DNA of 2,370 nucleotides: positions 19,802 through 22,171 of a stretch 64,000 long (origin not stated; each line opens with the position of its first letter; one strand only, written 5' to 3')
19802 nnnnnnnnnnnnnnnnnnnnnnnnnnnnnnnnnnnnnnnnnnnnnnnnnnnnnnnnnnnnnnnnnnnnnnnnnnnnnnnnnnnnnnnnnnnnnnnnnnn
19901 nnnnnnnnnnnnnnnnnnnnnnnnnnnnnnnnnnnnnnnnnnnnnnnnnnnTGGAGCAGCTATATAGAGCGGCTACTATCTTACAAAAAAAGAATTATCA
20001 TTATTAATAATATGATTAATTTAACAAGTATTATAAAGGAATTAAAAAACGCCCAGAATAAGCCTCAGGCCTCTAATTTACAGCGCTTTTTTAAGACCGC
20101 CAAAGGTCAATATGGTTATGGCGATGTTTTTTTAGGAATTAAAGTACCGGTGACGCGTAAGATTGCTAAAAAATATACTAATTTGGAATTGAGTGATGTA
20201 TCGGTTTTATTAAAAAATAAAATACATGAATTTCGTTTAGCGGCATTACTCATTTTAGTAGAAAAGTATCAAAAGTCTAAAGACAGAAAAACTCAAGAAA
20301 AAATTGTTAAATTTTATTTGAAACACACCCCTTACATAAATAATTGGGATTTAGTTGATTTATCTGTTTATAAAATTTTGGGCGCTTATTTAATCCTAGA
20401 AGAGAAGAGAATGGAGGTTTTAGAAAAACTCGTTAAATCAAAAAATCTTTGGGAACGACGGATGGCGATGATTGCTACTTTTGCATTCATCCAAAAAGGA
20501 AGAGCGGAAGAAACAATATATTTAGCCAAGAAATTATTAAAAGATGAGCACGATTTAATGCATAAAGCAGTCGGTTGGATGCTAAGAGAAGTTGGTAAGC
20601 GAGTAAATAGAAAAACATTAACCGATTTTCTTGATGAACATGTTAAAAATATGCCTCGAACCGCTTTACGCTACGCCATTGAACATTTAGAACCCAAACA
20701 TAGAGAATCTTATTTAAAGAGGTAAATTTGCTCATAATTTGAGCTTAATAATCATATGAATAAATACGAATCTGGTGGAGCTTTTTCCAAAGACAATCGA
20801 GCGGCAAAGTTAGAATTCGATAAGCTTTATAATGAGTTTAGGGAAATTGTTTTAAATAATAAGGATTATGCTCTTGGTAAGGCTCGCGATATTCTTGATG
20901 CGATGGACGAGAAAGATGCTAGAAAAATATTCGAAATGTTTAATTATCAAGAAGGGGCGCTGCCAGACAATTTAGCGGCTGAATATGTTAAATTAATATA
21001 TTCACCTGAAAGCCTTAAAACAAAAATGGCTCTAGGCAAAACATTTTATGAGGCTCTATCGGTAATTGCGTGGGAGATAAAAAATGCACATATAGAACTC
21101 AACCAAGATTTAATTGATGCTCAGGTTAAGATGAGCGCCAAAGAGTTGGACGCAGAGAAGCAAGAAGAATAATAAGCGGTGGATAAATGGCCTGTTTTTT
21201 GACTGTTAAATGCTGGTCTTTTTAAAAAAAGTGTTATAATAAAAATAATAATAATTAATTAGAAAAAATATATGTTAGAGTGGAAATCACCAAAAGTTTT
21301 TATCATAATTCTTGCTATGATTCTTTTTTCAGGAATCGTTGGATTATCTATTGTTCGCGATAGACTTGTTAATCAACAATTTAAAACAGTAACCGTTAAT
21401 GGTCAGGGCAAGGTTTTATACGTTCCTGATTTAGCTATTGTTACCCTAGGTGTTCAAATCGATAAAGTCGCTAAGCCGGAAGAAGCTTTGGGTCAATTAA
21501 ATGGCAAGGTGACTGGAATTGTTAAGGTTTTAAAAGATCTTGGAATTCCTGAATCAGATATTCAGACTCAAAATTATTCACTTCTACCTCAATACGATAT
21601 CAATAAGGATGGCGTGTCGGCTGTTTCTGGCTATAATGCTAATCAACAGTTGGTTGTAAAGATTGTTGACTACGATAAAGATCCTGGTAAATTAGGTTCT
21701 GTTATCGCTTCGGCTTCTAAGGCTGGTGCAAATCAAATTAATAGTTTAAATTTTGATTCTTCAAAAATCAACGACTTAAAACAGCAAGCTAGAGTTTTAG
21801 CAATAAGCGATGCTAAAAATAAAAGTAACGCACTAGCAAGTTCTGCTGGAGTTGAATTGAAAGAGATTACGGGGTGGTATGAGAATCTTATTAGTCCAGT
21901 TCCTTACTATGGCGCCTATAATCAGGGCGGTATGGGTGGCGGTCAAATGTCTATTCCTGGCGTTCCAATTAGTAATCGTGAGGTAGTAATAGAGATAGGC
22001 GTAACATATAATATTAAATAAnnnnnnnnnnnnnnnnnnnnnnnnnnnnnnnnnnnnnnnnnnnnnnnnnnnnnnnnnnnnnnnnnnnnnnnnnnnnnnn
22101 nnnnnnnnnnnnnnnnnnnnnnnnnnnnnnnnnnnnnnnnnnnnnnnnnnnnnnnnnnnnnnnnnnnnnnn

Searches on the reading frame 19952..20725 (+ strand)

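Call 18: search_protein_families(library=pfam, proteins=[window:19952-20725:+], max_evalue=0.00001)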
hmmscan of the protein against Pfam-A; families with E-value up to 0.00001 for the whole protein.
window:19952-20725:+ (257 aa): 1 family
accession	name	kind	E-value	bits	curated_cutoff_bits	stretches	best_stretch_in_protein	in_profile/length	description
PF08713.17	DNA_alkylation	-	5.2e-61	206.5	21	1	27-246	1-213/213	DNA alkylation repair enzyme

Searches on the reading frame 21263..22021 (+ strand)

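Call 18: search_protein_families(library=pfam, proteins=[window:21263-22021:+], max_evalue=0.00001)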
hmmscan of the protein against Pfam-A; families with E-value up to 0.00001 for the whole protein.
window:21263-22021:+ (252 aa): 1 family
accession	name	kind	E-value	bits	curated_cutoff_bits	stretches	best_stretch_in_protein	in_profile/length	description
PF04402.19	SIMPL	-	5.6e-38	131.7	25.2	1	43-248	1-202/205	Protein of unknown function (DUF541)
